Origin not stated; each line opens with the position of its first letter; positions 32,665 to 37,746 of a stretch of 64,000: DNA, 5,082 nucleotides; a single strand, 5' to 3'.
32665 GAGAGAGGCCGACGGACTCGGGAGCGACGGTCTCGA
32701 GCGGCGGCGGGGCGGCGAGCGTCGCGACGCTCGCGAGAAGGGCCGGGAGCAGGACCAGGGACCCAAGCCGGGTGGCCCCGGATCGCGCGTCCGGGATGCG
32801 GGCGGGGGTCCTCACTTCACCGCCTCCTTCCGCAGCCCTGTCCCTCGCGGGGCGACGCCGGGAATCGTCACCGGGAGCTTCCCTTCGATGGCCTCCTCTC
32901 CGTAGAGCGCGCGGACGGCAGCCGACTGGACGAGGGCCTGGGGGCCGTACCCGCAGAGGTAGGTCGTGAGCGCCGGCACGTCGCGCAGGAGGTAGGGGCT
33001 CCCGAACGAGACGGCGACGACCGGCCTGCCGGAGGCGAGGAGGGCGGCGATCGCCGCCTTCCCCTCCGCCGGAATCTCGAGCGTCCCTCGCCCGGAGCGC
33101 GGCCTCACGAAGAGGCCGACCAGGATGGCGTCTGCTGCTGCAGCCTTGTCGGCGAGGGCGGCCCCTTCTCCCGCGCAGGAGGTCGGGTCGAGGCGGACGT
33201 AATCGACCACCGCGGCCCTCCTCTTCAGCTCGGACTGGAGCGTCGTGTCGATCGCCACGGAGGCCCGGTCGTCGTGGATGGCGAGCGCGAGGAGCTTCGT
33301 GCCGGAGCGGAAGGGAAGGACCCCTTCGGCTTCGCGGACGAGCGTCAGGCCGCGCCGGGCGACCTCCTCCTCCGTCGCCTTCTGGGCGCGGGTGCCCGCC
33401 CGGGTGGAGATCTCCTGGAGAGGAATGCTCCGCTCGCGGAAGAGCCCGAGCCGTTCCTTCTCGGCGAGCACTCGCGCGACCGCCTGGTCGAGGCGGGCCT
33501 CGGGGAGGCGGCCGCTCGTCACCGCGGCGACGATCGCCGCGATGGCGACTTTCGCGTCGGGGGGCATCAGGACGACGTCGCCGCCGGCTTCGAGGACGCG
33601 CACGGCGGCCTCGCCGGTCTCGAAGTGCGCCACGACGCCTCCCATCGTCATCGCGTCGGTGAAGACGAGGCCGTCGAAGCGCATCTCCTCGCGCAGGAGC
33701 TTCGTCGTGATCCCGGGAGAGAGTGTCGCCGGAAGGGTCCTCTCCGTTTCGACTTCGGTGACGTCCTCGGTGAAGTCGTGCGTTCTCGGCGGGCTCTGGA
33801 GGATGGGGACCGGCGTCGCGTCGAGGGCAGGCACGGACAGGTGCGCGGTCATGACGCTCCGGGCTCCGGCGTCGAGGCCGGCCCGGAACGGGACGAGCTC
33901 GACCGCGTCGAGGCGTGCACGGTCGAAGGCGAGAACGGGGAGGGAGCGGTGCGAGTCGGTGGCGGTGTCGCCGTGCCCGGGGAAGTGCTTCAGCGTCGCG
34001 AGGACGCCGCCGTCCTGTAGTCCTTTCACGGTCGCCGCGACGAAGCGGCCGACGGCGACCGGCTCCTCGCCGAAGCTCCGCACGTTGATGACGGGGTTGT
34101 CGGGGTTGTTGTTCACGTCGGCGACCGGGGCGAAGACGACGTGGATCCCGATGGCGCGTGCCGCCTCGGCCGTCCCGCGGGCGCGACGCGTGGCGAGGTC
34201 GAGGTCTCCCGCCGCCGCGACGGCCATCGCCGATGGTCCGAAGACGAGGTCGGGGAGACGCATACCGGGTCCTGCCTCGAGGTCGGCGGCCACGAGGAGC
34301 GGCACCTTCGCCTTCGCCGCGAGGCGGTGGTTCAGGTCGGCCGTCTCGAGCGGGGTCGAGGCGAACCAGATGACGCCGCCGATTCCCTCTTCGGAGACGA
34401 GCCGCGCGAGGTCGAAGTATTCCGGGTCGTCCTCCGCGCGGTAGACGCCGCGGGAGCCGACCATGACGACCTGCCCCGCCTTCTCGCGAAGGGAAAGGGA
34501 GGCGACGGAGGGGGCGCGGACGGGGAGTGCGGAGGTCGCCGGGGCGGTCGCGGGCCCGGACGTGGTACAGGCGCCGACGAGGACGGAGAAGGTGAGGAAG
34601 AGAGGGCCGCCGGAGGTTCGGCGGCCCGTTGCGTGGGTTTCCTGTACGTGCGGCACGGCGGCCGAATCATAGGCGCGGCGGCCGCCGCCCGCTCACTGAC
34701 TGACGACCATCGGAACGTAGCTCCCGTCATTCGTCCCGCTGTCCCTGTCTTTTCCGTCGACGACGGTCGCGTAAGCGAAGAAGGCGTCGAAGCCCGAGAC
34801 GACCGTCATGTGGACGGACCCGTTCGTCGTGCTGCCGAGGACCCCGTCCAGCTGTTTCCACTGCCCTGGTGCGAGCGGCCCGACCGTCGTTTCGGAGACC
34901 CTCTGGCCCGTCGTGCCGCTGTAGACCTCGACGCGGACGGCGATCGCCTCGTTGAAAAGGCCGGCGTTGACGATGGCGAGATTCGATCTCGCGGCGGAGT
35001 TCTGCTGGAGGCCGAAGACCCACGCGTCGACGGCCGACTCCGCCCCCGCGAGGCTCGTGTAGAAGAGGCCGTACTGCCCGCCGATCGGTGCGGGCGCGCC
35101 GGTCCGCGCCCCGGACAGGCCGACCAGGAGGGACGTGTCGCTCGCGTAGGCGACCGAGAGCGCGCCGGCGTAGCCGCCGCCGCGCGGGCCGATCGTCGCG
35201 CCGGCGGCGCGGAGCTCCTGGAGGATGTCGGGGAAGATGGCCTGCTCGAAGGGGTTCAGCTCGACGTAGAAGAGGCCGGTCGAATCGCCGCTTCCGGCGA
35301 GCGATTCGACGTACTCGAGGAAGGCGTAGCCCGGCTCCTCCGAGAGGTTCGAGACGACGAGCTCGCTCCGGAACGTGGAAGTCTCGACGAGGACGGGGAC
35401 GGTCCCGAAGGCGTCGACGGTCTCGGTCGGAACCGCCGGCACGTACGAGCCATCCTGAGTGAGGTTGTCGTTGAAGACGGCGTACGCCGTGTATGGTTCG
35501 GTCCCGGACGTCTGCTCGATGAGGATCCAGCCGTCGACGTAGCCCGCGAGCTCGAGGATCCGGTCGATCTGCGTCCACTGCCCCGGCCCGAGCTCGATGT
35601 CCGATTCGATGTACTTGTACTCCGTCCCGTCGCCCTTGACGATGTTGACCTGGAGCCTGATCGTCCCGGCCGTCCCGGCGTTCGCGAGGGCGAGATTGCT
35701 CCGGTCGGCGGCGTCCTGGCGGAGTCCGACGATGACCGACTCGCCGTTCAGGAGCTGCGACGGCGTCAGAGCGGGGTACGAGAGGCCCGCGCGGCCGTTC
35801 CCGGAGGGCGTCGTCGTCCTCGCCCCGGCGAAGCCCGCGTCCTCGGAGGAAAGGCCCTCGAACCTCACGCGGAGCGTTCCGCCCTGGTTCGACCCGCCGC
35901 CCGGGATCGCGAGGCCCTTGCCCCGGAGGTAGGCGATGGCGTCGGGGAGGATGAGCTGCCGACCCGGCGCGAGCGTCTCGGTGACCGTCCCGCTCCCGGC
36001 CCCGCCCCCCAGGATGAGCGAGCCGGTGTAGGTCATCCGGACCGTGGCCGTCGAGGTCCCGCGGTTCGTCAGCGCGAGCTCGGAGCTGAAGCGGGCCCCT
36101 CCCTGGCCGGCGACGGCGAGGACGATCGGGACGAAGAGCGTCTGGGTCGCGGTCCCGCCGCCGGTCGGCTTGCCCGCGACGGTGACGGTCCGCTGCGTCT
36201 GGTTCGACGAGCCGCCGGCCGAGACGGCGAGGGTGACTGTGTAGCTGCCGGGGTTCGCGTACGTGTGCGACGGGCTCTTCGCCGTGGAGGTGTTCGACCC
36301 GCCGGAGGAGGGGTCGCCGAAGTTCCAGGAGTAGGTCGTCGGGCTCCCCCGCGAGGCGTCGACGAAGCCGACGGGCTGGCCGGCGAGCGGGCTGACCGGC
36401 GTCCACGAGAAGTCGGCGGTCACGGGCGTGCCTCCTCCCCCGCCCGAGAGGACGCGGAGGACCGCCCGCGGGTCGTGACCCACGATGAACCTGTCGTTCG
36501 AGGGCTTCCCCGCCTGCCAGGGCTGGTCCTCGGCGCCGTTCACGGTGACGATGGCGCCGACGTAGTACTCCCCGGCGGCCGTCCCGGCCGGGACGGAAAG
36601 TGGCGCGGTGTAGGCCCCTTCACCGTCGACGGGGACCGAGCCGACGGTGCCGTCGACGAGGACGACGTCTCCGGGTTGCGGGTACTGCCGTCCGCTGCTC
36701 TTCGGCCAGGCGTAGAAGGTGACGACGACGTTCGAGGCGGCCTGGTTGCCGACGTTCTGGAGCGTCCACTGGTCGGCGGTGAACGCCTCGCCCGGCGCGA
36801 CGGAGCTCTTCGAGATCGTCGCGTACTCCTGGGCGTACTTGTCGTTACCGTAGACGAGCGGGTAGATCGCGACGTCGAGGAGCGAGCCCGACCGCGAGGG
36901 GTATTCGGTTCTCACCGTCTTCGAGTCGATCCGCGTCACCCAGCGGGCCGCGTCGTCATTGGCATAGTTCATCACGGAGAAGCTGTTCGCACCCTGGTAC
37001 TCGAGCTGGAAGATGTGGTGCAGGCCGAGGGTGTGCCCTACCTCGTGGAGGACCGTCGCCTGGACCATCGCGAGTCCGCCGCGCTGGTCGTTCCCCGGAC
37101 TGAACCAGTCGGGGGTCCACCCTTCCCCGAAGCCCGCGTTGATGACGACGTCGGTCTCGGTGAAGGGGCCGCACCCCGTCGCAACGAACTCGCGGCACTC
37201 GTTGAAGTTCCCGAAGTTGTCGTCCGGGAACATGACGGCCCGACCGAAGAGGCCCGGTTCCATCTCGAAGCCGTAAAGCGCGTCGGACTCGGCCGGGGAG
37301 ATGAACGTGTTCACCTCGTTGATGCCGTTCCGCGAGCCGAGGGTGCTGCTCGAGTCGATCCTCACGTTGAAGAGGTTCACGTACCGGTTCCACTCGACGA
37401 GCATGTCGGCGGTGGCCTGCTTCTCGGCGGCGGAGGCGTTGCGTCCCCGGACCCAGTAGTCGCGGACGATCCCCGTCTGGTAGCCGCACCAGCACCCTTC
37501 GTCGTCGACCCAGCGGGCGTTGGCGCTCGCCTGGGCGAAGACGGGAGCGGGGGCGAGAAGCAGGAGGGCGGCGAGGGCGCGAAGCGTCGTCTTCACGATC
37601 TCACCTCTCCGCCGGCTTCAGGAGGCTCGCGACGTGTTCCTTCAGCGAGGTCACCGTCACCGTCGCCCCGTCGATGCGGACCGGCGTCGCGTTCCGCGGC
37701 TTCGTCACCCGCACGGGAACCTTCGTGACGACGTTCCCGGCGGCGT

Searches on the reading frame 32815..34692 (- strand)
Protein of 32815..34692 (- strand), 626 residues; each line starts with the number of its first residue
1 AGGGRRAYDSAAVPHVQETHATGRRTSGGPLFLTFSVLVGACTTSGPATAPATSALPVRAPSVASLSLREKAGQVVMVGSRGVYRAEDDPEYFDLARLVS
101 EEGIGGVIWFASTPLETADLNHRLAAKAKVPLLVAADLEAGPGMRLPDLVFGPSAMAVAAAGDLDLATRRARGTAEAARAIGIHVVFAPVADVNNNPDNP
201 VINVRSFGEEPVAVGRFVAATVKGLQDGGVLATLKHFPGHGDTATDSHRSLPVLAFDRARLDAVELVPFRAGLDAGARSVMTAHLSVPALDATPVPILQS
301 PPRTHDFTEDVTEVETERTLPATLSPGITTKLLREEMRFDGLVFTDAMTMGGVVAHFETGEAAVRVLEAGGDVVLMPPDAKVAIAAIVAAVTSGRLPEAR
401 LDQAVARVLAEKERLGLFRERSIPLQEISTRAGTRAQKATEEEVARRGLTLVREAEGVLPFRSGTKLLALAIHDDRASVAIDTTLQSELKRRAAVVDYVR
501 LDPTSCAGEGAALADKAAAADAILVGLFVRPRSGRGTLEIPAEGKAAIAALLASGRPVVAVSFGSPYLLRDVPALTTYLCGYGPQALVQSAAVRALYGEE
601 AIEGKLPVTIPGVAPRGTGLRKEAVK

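Call 38: search_protein_families(library=pfam, proteins=[window:32815-34692:-], max_evalue=0.001)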
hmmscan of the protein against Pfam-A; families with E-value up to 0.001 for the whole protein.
window:32815-34692:- (626 aa): 2 families
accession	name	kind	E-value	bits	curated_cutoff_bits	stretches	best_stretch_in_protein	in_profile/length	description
PF00933.27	Glyco_hydro_3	-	6.9e-79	266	27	1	68-409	2-314/316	Glycosyl hydrolase family 3 N terminal domain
PF01915.27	Glyco_hydro_3_C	-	5.5e-09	36.7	31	1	480-612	58-171/200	Glycosyl hydrolase family 3 C-terminal domain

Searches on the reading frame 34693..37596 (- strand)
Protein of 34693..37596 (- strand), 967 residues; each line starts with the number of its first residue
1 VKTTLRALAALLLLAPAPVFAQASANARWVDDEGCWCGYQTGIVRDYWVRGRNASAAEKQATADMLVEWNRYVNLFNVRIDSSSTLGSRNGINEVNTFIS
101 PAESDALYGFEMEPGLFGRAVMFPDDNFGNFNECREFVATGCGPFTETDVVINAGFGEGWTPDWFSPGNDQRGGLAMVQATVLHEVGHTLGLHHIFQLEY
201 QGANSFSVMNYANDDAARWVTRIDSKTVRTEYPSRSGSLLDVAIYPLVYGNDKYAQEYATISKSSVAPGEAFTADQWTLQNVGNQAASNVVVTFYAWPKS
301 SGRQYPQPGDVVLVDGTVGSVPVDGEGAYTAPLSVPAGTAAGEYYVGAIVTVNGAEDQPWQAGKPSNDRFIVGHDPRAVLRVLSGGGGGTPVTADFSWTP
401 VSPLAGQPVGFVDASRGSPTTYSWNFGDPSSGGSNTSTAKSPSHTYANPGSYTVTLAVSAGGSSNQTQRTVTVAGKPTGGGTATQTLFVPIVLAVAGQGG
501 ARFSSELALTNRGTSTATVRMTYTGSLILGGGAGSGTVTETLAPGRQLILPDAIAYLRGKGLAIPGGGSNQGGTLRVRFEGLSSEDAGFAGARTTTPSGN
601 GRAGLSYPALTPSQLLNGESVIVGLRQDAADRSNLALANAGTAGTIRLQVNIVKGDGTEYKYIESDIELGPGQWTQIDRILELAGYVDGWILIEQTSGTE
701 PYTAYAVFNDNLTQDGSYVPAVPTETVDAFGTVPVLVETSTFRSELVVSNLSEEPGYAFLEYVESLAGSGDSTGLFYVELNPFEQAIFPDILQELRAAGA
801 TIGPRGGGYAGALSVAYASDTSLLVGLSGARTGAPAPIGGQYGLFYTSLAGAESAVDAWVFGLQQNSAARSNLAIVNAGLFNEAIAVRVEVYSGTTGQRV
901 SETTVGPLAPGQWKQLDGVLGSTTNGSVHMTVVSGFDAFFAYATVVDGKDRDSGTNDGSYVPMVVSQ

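Call 4: search_protein_families(library=pfam, proteins=[window:34693-37596:-], max_evalue=1)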
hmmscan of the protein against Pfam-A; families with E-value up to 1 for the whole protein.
window:34693-37596:- (967 aa): 9 families
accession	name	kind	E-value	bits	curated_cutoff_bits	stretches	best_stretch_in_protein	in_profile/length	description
PF18911.6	PKD_4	-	5.1e-14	52.5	27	1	410-472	25-82/85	PKD domain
PF00801.26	PKD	-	9.5e-14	51.6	23.5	1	405-473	13-80/80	PKD domain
PF07705.17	CARDB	-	0.0034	18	22.7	1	865-933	17-82/101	CARDB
PF16313.11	DUF4953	-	0.0056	16.4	24.2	1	176-197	11-32/316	Met-zincin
PF13583.11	Reprolysin_4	-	0.019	15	22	1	181-227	138-191/203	Metallo-peptidase family M12B Reprolysin-like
PF05572.19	Peptidase_M43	-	0.035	14.5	23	1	179-202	69-93/152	Pregnancy-associated plasma protein-A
PF00413.30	Peptidase_M10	-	0.035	14.4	24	1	178-196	108-126/159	Matrixin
PF13582.12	Reprolysin_3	-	0.06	14.3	22.4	1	177-194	105-122/123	Metallo-peptidase family M12B Reprolysin-like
PF07998.17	Peptidase_M54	-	0.28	11.6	24.4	1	178-195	145-162/194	Peptidase family M54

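Call 5: search_protein_families(library=ncbifam, proteins=[window:34693-37596:-], max_evalue=1)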
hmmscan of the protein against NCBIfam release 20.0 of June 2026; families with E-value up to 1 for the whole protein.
window:34693-37596:- (967 aa): 5 families
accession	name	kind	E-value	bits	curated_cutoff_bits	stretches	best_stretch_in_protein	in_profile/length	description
TIGR00864.1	PCC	subfamily_domain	3.8e-06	23.6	1861.4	1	407-477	177-249/2700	polycystin cation channel protein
NF041905.1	MXAN_2677_2678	equivalog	0.0064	15.5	250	1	177-197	183-203/283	myxosortase-dependent metalloprotease, MXAN_2677/MXAN_2678 family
TIGR03952.1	metzin_BF0631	equivalog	0.011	14.7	208.1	1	178-213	232-269/351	zinc-dependent metalloproteinase lipoprotein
NF033823.0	archmetzin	subfamily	0.023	14.7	145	1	170-194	114-138/170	archaemetzincin family Zn-dependent metalloprotease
NF035945.1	Zn_serralysin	subfamily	0.034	13.3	500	1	179-214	162-198/462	serralysin family metalloprotease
